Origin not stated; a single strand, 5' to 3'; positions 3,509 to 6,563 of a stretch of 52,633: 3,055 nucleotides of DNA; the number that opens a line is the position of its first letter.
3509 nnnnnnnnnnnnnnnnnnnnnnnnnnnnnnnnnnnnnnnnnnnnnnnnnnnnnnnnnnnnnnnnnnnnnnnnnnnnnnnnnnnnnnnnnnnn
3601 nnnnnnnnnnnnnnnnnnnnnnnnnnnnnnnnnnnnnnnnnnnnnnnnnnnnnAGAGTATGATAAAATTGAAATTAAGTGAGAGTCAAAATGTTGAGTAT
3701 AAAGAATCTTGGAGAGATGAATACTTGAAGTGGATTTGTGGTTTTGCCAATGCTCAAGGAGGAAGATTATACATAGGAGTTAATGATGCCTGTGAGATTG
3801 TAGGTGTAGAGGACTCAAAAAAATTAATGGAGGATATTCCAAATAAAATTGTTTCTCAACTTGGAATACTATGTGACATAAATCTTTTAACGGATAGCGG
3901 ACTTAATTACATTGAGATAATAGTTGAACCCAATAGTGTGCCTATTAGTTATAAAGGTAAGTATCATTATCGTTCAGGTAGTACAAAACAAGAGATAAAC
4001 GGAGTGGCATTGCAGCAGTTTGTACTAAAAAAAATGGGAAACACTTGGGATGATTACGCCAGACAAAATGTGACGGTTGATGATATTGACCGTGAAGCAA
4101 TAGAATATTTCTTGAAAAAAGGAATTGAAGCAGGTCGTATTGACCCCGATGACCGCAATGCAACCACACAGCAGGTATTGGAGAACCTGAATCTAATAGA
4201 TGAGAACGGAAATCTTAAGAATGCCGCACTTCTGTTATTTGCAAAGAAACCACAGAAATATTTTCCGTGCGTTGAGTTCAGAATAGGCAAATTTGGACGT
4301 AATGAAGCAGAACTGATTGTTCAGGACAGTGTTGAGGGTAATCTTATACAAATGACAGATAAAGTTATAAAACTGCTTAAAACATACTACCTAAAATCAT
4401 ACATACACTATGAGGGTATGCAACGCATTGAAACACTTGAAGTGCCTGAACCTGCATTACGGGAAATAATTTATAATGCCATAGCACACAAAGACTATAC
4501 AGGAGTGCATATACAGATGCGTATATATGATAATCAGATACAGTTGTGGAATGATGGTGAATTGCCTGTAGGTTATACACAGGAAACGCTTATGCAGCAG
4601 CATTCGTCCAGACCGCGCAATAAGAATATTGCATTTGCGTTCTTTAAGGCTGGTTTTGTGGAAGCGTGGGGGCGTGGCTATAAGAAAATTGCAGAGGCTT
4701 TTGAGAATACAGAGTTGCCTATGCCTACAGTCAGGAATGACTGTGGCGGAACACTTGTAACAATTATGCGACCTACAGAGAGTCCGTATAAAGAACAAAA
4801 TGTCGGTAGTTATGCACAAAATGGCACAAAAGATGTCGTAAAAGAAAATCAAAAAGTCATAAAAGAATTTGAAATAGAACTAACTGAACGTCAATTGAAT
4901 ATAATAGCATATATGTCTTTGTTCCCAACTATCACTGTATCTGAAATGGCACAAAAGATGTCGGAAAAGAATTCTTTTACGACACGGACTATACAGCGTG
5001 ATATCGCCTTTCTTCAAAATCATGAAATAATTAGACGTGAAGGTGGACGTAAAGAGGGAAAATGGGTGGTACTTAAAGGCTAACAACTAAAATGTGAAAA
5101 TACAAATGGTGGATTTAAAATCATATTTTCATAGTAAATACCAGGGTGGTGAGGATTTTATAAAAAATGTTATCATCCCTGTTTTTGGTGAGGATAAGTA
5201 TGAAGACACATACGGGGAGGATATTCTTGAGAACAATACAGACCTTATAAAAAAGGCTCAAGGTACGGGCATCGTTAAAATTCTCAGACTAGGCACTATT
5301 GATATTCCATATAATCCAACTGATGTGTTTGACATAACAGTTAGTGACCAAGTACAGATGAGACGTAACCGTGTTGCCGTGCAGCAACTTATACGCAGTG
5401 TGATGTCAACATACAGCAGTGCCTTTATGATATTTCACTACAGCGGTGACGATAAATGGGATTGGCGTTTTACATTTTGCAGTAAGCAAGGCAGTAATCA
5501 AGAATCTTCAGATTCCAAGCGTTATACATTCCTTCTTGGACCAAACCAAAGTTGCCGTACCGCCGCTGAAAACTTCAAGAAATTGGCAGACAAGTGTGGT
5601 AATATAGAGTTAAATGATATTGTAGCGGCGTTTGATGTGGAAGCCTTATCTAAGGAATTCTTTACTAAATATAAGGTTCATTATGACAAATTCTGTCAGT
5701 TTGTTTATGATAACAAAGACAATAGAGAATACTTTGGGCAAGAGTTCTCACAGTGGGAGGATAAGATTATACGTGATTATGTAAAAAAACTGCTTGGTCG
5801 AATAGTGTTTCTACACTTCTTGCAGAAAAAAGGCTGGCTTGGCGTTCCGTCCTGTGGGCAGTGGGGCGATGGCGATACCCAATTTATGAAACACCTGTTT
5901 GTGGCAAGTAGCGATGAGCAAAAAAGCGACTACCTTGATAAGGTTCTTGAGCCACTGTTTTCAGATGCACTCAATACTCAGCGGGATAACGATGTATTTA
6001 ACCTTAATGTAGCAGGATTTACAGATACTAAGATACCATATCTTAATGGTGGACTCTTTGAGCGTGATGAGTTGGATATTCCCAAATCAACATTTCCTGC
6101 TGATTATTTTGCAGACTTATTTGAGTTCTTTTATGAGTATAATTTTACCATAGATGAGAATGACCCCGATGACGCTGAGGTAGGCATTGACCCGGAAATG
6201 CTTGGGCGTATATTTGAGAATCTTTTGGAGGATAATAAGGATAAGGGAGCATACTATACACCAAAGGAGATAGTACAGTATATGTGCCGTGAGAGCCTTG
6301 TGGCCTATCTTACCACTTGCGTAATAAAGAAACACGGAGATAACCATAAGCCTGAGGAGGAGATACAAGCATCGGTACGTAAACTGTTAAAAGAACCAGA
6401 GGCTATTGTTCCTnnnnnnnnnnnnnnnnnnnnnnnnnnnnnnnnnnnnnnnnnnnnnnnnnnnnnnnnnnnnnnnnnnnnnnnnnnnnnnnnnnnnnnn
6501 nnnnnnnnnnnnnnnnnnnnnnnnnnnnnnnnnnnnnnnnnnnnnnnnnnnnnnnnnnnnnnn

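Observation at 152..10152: Four-gene PLD-SNF2 / PglX-MmeI-type methyltransferase / two Schlafen-like COG2865 genes: candidate unnamed restriction-modification-like defence operon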

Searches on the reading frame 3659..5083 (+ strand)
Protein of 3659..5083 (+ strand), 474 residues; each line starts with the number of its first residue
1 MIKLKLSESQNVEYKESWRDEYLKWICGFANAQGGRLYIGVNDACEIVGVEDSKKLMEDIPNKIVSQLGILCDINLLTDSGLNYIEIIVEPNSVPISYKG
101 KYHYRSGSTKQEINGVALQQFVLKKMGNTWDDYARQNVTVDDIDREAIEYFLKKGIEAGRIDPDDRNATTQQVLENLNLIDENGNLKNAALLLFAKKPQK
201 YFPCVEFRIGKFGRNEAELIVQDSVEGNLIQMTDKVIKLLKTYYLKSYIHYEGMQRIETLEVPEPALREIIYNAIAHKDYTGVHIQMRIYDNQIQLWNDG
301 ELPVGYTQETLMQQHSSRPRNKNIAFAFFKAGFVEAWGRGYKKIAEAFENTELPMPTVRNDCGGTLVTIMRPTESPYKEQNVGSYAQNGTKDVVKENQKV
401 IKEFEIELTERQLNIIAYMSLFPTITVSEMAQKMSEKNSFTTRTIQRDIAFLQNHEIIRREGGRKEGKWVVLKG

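Call 5: search_protein_families(library=pfam, proteins=[window:3659-5083:+], max_evalue=0.01)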
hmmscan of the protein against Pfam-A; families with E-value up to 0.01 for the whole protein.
window:3659-5083:+ (474 aa): 2 families
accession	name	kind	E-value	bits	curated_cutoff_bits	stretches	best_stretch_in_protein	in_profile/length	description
PF13749.12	HATPase_c_4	-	1e-18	67.5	26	1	282-368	1-88/89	Putative ATP-dependent DNA helicase recG C-terminal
PF04326.19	SLFN_AlbA_2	-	3.7e-16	60.1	25.3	1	8-113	1-117/118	Schlafen, AlbA_2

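Call 6: search_protein_families(library=padloc, proteins=[window:3659-5083:+], max_evalue=0.01)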
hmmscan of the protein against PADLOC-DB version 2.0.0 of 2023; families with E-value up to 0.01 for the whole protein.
window:3659-5083:+ (474 aa): 5 families
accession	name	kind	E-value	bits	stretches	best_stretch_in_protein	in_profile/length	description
PDLC02394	pAgo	-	1.3e-13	47.7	1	19-373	54-438/1121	-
PDLC02402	Aga_SIR2-PNTD1-PNTD2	-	1.1e-12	45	1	134-302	314-483/876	Class I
PDLC02418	Aga_SIR2-Kinase-PNTD1-PNTD2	-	4.5e-08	29.7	1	136-300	176-359/756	Class I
PDLC01457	WYL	-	2.1e-05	22.2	1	409-454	3-44/229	"CAS-I,CAS-II,CAS-III,CAS-IV,CAS-V,CAS-VI; associated_signaling"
PDLC01879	CARF3--CARF_TM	-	0.0012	16.5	1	397-468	144-206/222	-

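Call 7: search_protein_families(library=ncbifam, proteins=[window:3659-5083:+], max_evalue=0.001)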
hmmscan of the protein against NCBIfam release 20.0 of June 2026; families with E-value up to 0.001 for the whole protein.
window:3659-5083:+ (474 aa): 0 families

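Call 10: find_encoding_contigs(protein=window:3659-5083:+, flank=10000, max_places=8)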
Protein window:3659-5083:+ (474 aa): no gene with exactly this product is on record in the collection.

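Call 71: find_homologous_proteins(query=window:3659-5083:+, max_evalue=1e-30)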
Query window:3659-5083:+ (474 aa): 7974 proteins with E <= 1e-30 among 8000 candidates; the best 120 are listed.
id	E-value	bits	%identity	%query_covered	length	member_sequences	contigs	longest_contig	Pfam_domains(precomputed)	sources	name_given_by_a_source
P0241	2.2e-266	902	86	100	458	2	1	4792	PF13749.13,PF04326.20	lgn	-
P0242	1.1e-226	771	72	99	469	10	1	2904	PF13749.13,PF04326.20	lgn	-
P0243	4.1e-226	769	70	99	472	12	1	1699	PF13749.13,PF04326.20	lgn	-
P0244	4.8e-226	769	70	99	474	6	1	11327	PF13749.13,PF04326.20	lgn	-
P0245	1.1e-223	761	71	98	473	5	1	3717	PF13749.13,PF04326.20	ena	-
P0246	1.7e-223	761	71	99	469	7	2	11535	PF13749.13,PF04326.20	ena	-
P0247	3.5e-221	753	70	99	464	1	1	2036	PF13749.13,PF04326.20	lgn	-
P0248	6.1e-221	752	70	99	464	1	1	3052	PF13749.13,PF04326.20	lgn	-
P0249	2.0e-202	691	65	99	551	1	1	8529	PF13749.13,PF04326.20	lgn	-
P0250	6.4e-195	666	62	100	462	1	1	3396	PF13749.13,PF04326.20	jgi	-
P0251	2.9e-193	661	63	98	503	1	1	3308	PF13749.13,PF04326.20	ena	-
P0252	1.9e-183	629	59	100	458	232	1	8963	PF08279.19,PF13749.13,PF04326.20,PF08220.19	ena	-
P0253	7.5e-181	620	59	99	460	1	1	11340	PF13749.13,PF04326.20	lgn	-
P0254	2.4e-180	618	59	98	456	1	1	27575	PF08279.19,PF13749.13,PF04326.20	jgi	-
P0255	9.4e-180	616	57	100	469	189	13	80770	PF13749.13,PF04326.20,PF08220.19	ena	-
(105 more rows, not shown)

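Call 72: find_encoding_contigs(protein=P0244, flank=8000, max_places=3)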
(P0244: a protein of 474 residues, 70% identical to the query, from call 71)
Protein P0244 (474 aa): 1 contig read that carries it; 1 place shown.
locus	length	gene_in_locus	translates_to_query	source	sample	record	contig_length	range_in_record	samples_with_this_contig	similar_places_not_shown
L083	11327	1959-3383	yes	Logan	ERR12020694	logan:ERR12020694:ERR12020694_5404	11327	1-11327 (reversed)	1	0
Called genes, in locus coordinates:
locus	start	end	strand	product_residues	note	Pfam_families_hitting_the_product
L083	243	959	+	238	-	PF05708:Peptidase_C92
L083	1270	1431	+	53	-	-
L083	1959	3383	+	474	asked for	PF04326:SLFN_AlbA_2, PF13749:HATPase_c_4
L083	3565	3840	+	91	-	-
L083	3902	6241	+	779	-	PF22879:AIPR_N, PF10592:AIPR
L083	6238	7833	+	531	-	PF00270:DEAD, PF04851:ResIII, PF18766:SWI2_SNF2, PF00271:Helicase_C, PF14903:WG_beta_rep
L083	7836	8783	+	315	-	PF01541:GIY-YIG (weak)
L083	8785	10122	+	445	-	PF00145:DNA_methylase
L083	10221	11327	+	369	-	?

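Call 73: find_encoding_contigs(protein=P0246, flank=8000, max_places=3)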
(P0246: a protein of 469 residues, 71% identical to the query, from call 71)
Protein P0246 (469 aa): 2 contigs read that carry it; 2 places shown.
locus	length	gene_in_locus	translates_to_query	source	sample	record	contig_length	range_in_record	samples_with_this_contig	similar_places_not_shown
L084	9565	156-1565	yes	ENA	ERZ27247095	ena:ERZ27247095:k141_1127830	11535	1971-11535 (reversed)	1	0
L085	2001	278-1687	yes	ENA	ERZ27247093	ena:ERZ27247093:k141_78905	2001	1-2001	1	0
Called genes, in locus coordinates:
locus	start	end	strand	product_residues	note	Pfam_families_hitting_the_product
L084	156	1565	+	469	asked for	PF04326:SLFN_AlbA_2, PF13749:HATPase_c_4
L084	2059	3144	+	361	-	PF17761:DUF1016_N, PF06250:YhcG_C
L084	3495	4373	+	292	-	PF02498:Bro-N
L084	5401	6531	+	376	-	PF00145:DNA_methylase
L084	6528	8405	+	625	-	PF07728:AAA_5 (faint)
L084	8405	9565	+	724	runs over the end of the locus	PF09823:DUF2357, PF04411:PDDEXK_7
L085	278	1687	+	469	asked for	PF04326:SLFN_AlbA_2, PF13749:HATPase_c_4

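Call 74: find_encoding_contigs(protein=P0255, flank=8000, max_places=4)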
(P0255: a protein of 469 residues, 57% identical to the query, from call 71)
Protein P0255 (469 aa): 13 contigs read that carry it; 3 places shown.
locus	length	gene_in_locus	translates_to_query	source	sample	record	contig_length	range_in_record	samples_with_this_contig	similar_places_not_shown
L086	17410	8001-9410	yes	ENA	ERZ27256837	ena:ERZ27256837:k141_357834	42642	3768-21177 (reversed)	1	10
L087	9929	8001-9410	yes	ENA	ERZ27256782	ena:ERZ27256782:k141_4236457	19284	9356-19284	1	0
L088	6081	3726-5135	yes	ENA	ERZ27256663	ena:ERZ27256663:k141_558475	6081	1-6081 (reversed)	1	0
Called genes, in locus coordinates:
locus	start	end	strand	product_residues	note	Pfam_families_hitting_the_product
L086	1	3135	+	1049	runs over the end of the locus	PF00176:SNF2-rel_dom, PF04851:ResIII, PF00271:Helicase_C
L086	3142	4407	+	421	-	-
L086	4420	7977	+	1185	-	PF07669:Eco57I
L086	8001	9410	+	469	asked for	PF04326:SLFN_AlbA_2, PF13749:HATPase_c_4, PF08220:HTH_DeoR (weak)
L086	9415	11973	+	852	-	PF08665:PglZ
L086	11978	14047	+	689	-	PF20442:BrxL_N, PF13337:BrxL_ATPase, PF16565:MIT_C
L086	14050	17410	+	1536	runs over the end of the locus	PF25794:SACS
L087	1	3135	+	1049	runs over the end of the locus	PF00176:SNF2-rel_dom, PF04851:ResIII, PF00271:Helicase_C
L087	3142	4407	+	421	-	-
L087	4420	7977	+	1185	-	PF07669:Eco57I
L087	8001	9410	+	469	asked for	PF04326:SLFN_AlbA_2, PF13749:HATPase_c_4, PF08220:HTH_DeoR (weak)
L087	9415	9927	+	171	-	?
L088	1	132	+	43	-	?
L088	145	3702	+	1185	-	PF07669:Eco57I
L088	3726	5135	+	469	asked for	PF04326:SLFN_AlbA_2, PF13749:HATPase_c_4, PF08220:HTH_DeoR (weak)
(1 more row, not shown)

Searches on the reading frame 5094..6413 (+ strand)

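Call 26: search_protein_families(library=pfam, proteins=[window:5094-6413:+], max_evalue=0.01)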
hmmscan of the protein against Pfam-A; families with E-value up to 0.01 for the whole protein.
window:5094-6413:+ (440 aa): 1 family
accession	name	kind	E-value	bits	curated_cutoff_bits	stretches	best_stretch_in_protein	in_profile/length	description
PF20465.4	MmeI_hel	-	0.0043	18.2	27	0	265-322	28-75/75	MmeI, helicase spacer domain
